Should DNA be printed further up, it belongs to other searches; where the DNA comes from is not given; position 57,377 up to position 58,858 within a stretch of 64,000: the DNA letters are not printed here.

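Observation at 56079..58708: Divergent AlkB/XylM-type membrane hydroxylase + XylA-type reductase + 67-aa membrane protein, placed where a lipid-modifying rather than an alkane-catabolic role is suggested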

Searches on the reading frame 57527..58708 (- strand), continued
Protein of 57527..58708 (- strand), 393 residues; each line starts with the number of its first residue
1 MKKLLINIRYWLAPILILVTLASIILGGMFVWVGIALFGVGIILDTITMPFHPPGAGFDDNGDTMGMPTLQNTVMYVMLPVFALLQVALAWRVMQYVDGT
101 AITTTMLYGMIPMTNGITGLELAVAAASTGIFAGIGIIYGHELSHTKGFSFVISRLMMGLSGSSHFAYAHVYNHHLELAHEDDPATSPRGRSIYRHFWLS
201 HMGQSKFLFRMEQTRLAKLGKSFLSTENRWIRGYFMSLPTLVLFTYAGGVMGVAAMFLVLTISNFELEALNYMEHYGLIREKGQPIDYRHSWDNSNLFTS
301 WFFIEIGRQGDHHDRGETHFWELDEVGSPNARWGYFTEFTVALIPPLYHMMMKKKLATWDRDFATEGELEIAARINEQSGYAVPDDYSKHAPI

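Call 45: search_protein_families(library=ncbifam, proteins=[L074:8761-9732:-, L046:8828-9811:-, L046:11289-11999:+, L022:14557-14997:+, L012:11854-12540:+, L012:13974-15203:+, L012:7622-9712:-, L012:6803-7618:-, L012:17242-18459:+, L012:11209-11610:+], max_evalue=0.001)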
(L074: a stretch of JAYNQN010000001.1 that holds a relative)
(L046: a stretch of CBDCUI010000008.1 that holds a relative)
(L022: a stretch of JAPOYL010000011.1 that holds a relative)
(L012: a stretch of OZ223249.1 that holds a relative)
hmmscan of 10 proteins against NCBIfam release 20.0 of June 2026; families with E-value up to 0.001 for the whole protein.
L074:8761-9732:- (323 aa): 12 families
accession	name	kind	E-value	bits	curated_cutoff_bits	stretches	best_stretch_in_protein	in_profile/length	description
NF052513.1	TransRegCarH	equivalog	3.7e-14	52.6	400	1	8-201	9-179/274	HTH-type transcriptional repressor CarH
TIGR02044.1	CueR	equivalog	2.5e-07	30.8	147.4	1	9-71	4-66/127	Cu(I)-responsive transcriptional regulator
NF011617.0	PRK15043.1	equivalog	4.7e-07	29.3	417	1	20-71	18-69/243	HTH-type transcriptional regulator MlrA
NF053740.1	TransRegTnrAGPos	equivalog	7.5e-07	29.3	140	1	8-77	15-83/108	hypothetical protein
NF047375.1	HeatShock_HspR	equivalog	2.6e-05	24.1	105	1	8-60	6-57/92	heat shock protein transcriptional repressor HspR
NF007590.0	PRK10227.1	equivalog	4.6e-05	23.5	244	1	9-66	4-61/135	Cu(I)-responsive transcriptional regulator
TIGR02043.1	ZntR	equivalog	0.00013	22.1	167.95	1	11-91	7-88/131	Zn(2+)-responsive transcriptional regulator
NF007069.0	PRK09514.1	equivalog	0.00015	21.8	143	1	11-93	7-90/141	Zn(2+)-responsive transcriptional regulator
TIGR02047.1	CadR-PbrR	equivalog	0.00028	20.9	151.45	0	11-78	6-68/127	Cd(II)/Pb(II)-responsive transcriptional regulator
TIGR02051.1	MerR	equivalog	0.00029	21.1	150.85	1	12-71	6-65/124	mercury resistance transcriptional regulator MerR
NF041849.1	trans_regNmlR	equivalog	0.00052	20.1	175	0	8-62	3-57/117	stress response transcriptional regulator NmlR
NF047377.1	heat_HspR_dupli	exception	0.00084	18.9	300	0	17-58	138-178/214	heat shock protein transcriptional repressor HspR, fused homodimer type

L046:8828-9811:- (327 aa): 13 families
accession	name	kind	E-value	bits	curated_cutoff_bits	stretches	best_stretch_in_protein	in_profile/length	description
NF052513.1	TransRegCarH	equivalog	1.1e-18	67.5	400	1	17-313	9-271/274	HTH-type transcriptional repressor CarH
TIGR02044.1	CueR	equivalog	4.7e-08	33.2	147.4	1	18-80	4-66/127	Cu(I)-responsive transcriptional regulator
NF007590.0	PRK10227.1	equivalog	4.6e-07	30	244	1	18-79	4-65/135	Cu(I)-responsive transcriptional regulator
NF040655.1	MtaC_Meth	equivalog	6.4e-06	25.4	420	1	198-324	118-242/253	methanol--corrinoid protein MtaC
NF007069.0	PRK09514.1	equivalog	7.7e-06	25.9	143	1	21-104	8-92/141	Zn(2+)-responsive transcriptional regulator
TIGR02043.1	ZntR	equivalog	1.4e-05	25.2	167.95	1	21-103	8-91/131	Zn(2+)-responsive transcriptional regulator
TIGR02047.1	CadR-PbrR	equivalog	1.6e-05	24.9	151.45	1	20-81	6-67/127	Cd(II)/Pb(II)-responsive transcriptional regulator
TIGR02082.1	metH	equivalog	0.00013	19.7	1010.85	1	200-264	734-799/1182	methionine synthase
NF053740.1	TransRegTnrAGPos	equivalog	0.00029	20.9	140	1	17-86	15-83/108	hypothetical protein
TIGR02051.1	MerR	equivalog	0.0006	20.1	150.85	0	20-108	5-91/124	mercury resistance transcriptional regulator MerR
TIGR02370.1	pyl_corrinoid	subfamily_domain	0.00071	19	215.3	1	200-303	85-187/197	methyltransferase cognate corrinoid protein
NF047996.1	corrin_MtgC_2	exception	0.00077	19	370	0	178-289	69-180/212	glycine betaine-specific corrinoid protein MtgC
NF011617.0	PRK15043.1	equivalog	0.00077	18.8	417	0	29-77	18-66/243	HTH-type transcriptional regulator MlrA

L046:11289-11999:+ (236 aa): 0 families

L022:14557-14997:+ (146 aa): 0 families

L012:11854-12540:+ (228 aa): 3 families
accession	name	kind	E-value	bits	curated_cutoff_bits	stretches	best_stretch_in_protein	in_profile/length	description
NF007016.1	PRK09481.1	equivalog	9.2e-09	35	314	1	5-175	5-172/209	stringent starvation protein SspA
TIGR01262.1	maiA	equivalog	1.2e-08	34.8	171.05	1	24-171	13-173/211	maleylacetoacetate isomerase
NF050814.1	FtsZBindFzlA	equivalog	6.3e-07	29.4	300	1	26-197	20-204/228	FtsZ-binding protein FzlA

L012:13974-15203:+ (409 aa): 2 families
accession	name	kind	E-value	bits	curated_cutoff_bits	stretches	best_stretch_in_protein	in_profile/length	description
NF053685.1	BamG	equivalog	5.2e-07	29.1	250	1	28-222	16-201/397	BamG family beta-barrel-assembly machinery protein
NF050080.1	pilus_FilD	exception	0.0007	18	970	0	225-299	348-421/549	putative pilus system OmpP1/FadL family transporter FilD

L012:7622-9712:- (696 aa): 1 family
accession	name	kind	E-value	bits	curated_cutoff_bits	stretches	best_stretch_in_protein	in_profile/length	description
TIGR02442.1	Cob-chelat-sub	hypoth_equivalog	0.00053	18.5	779.45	1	352-625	294-585/641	putative cobaltochelatase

L012:6803-7618:- (271 aa): 3 families
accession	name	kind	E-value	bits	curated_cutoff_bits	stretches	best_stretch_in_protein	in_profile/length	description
TIGR02640.1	gas_vesic_GvpN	equivalog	1.7e-19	70.3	266.8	2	90-234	92-235/262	gas vesicle protein GvpN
NF047784.1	MadB_ATPase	equivalog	5.8e-05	22.4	475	0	34-76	30-72/298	MadB family AAA-type ATPase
TIGR01650.1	PD_CobS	equivalog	0.00023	20.5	558.55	1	30-217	57-261/327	cobaltochelatase subunit CobS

L012:17242-18459:+ (405 aa): 0 families

L012:11209-11610:+ (133 aa): 0 families

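Call 58: find_encoding_contigs(protein=window:57527-58708:-, flank=3000, max_places=5)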
Protein window:57527-58708:- (393 aa): 5 contigs read that carry it; 5 places shown.
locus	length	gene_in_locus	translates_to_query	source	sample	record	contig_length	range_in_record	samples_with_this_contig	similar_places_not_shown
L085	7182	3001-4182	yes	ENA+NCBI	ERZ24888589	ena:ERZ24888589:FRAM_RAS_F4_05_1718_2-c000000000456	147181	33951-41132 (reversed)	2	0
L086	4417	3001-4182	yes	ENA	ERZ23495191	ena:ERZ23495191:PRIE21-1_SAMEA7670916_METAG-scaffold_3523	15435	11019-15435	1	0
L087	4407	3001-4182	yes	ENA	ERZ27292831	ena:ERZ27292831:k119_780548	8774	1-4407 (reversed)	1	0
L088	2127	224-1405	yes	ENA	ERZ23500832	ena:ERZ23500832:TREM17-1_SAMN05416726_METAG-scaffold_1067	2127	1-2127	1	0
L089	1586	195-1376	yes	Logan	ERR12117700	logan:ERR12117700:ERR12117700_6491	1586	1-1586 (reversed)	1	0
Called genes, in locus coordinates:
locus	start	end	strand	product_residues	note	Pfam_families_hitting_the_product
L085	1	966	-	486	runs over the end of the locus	PF00875:DNA_photolyase, PF03441:FAD_binding_7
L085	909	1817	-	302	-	PF00376:MerR, PF13411:MerR_1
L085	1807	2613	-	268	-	PF04463:2-thiour_desulf, PF08349:DUF1722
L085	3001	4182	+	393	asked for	PF00487:FA_desaturase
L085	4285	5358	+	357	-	PF00111:Fer2, PF00970:FAD_binding_6 (weak), PF00175:NAD_binding_1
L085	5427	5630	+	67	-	-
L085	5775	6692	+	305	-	PF01370:Epimerase, PF04321:RmlD_sub_bind (faint), PF16363:GDP_Man_Dehyd (weak), PF08338:DUF1731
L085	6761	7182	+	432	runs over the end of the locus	PF01266:DAO (weak), PF01593:Amino_oxidase, PF07992:Pyr_redox_2 (faint), PF13450:NAD_binding_8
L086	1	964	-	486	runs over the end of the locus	PF00875:DNA_photolyase, PF03441:FAD_binding_7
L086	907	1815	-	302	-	PF00376:MerR, PF13411:MerR_1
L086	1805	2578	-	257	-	PF04463:2-thiour_desulf, PF08349:DUF1722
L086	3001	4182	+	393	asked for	PF00487:FA_desaturase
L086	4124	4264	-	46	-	-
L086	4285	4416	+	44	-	?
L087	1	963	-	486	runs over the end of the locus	PF00875:DNA_photolyase, PF03441:FAD_binding_7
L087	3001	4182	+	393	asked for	PF00487:FA_desaturase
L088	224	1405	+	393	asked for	PF00487:FA_desaturase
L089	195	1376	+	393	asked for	PF00487:FA_desaturase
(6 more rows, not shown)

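Call 59: predict_structure(alignment_id=A1)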
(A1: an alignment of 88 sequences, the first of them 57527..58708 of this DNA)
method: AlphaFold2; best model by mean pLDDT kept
length: 393 residues; sequences in the alignment: 88
mean_pLDDT: 93.2   pTM: 0.92
mean pLDDT of the five models: 93.2, 93.1, 93.0, 92.7, 92.5
residues with pLDDT >= 90: 343; 70-90: 35; 50-70: 9; < 50: 6
segments of 3 or more residues with pLDDT < 50: 103-108
pLDDT, mean of each block of 10 residues (from residue 1): 90 96 95 97 97 88 90 96 97 89 50 77 98 94 95 95 93 96 97 97 95 97 96 94 97 98 97 98 96 96 94 93 93 96 98 96 97 96 82 85
secondary structure, 60 per line:
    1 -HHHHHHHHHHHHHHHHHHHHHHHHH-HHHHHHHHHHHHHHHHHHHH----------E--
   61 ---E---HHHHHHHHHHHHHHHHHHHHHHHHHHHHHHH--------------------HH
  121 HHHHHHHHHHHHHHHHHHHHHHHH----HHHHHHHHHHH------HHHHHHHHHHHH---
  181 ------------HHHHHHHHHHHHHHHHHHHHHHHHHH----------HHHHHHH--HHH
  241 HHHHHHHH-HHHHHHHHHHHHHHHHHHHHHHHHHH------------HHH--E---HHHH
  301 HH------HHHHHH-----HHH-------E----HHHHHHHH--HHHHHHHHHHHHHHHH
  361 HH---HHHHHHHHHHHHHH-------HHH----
elements in order: H2-26 H28-47 H68-98 H119-144 H149-159 H166-177 H193-218 H229-235 H238-248 H250-275 H297-302 H309-314 H335-342 H345-362 H366-379

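Call 64: fold_search(model_id=the predicted structure, library=pdb)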
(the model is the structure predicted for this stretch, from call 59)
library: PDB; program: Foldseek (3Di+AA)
matches with E <= 10: 408; with E <= 0.001: 2
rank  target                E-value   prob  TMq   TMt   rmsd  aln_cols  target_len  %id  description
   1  8f6t                  9.7e-14  1.00  0.73  0.68   3.7       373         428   24  Cryo-EM structure of alkane 1-monooxygenase AlkB-AlkG complex from Fontimonas thermophila (released 2023-04-05)
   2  8sbb_A                1.3e-12  1.00  0.72  0.75   5.5       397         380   23  Cryo-EM structure of FtAlkB (released 2023-04-26)
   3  6rko_B                1.2e-01  0.15  0.16  0.16  24.0       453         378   12  Cryo-EM structure of the E. coli cytochrome bd-I oxidase at 2.68 A resolution (released 2019-10-16)
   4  4kjr_A                3.7e-01  0.11  0.13  0.15  23.3       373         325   10  Crystal structure of selenium substituted Ca2+/H+ antiporter proteinYfkE (released 2013-07-03)
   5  4doj_A                3.8e-01  0.08  0.13  0.11  22.9       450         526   14  Crystal structure of BetP in outward-facing conformation (released 2012-06-06)
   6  4kjs_B                4.3e-01  0.09  0.14  0.16  21.9       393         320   12  Structure of native YfkE (released 2013-06-26)
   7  4kjs_A                4.5e-01  0.10  0.15  0.17  21.6       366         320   10  Structure of native YfkE (released 2013-06-26)
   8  9fka_B                5.9e-01  0.13  0.17  0.17  19.5       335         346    9  Cryo-EM structure of the reduced cytochrome bd oxidase from M. tuberculosis (released 2025-02-12)
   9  3gi9_C                7.0e-01  0.06  0.15  0.14  19.3       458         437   12  Crystal Structure of ApcT Transporter Bound to 7F11 Monoclonal Fab Fragment (released 2009-08-18)
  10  8fmv_C                7.3e-01  0.06  0.11  0.08  23.3       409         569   14  Heterodimeric ABC transporter BmrCD in the inward-facing conformation bound to substrate and ATP: BmrCD_IF-2HT/ATP (released 2023-11-15)
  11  6nbq_D                7.6e-01  0.05  0.12  0.10  24.1       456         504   13  T.elongatus NDH (data-set 1) (released 2019-02-27)
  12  7nkz_B                8.3e-01  0.08  0.16  0.17  18.2       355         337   12  Cryo-EM structure of the cytochrome bd oxidase from M. tuberculosis at 2.5 A resolution (released 2021-09-22)
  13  6rf0_D                9.0e-01  0.08  0.13  0.16  17.6       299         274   14  Crystal structure of the light-driven sodium pump KR2 in the pentameric "dry" form (released 2019-04-24)
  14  8t3l_C                9.4e-01  0.07  0.11  0.13  18.2       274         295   11  TRPV1 in nanodisc bound with 2 LPA molecules in neighboring monomers (released 2024-05-08)
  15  7oy2_C                9.8e-01  0.08  0.14  0.13  25.2       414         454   11  High resolution structure of cytochrome bd-II oxidase from E. coli (released 2021-12-15)
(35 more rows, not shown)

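Call 82: search_solved_structures(query=L012:11854-12540:+, max_evalue=0.001)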
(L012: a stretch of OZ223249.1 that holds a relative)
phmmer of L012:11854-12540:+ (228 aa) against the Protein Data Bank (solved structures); distinct sequences matched with E-value up to 0.001: 68 (the best 60 are shown).
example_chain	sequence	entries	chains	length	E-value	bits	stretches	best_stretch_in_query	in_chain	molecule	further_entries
6to3_AAA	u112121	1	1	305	3.8e-22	82.3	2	8-206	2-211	Glutathione transferase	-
7odm_AAA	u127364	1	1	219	9.2e-15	58.2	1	107-201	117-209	Glutathione transferase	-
6tjs_AAA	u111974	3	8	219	1.6e-14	57.4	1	8-201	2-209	Glutathione transferase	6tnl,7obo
6riv_B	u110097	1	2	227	1.6e-14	57.4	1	8-208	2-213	Glutathione transferase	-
5f06_A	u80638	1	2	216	3.3e-14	56.3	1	12-198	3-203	Glutathione S-transferase family protein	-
6tk8_AAA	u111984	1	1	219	1.4e-13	54.3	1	8-201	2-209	Glutathione transferase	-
1aw9_A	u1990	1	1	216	2.3e-13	53.6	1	13-201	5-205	GLUTATHIONE S-TRANSFERASE III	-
6zb6_A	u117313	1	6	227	2.3e-13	53.6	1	8-201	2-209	Glutathione transferase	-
1bye_A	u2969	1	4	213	4.6e-13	52.6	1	13-201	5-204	PROTEIN (GLUTATHIONE S-TRANSFERASE)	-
1axd_A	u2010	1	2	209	5.5e-13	52.3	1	13-201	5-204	GLUTATHIONE S-TRANSFERASE I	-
7za5_B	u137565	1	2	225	2.1e-12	50.4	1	8-208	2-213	Glutathione transferase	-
7za4_A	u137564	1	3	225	6.1e-12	48.9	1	10-208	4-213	Glutathione transferase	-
8agq_A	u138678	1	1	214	4e-11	46.3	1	14-199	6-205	Glutathione transferase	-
5f07_A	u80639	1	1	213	4.3e-11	46.2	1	14-199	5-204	Putative glutathione S-transferase family protein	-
9sn7_A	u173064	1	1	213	4.9e-11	46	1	13-199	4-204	glutathione transferase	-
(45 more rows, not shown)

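Call 83: search_solved_structures(query=L020:14845-15636:+, max_evalue=0.001)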
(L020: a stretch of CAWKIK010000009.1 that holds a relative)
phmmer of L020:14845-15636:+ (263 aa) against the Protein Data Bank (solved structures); distinct sequences matched with E-value up to 0.001: 38.
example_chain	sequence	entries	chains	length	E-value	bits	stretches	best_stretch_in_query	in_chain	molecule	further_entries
6to3_AAA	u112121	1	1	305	1.6e-17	67.3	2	45-232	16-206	Glutathione transferase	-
5f06_A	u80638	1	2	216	1.5e-14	57.7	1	32-234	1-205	Glutathione S-transferase family protein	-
1aw9_A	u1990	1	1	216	2e-14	57.2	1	33-238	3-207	GLUTATHIONE S-TRANSFERASE III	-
6ezy_A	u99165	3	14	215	5e-12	49.4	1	36-233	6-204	Glutathione S-transferase F9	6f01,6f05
7za5_B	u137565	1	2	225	9.1e-12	48.5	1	45-232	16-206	Glutathione transferase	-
7za4_A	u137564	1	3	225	9.2e-12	48.5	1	45-232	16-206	Glutathione transferase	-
7odm_AAA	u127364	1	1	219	7.7e-11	45.5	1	45-231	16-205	Glutathione transferase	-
6riv_B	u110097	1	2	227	1.3e-10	44.7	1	45-232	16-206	Glutathione transferase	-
6tjs_AAA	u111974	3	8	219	1.5e-10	44.6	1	45-231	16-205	Glutathione transferase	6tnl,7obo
6tk8_AAA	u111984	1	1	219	1.9e-10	44.2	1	45-231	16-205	Glutathione transferase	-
1bye_A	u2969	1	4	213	9e-10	42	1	43-230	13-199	PROTEIN (GLUTATHIONE S-TRANSFERASE)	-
1axd_A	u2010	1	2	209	9.3e-10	41.9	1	43-229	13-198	GLUTATHIONE S-TRANSFERASE I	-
6zb6_A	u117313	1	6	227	1.2e-09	41.6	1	41-232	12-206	Glutathione transferase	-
9sn8_A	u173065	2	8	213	1.2e-08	38.3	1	44-229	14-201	glutathione transferase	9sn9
4ri6_A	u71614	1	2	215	6.9e-08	35.8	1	36-233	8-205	Phi class glutathione transferase GSTF1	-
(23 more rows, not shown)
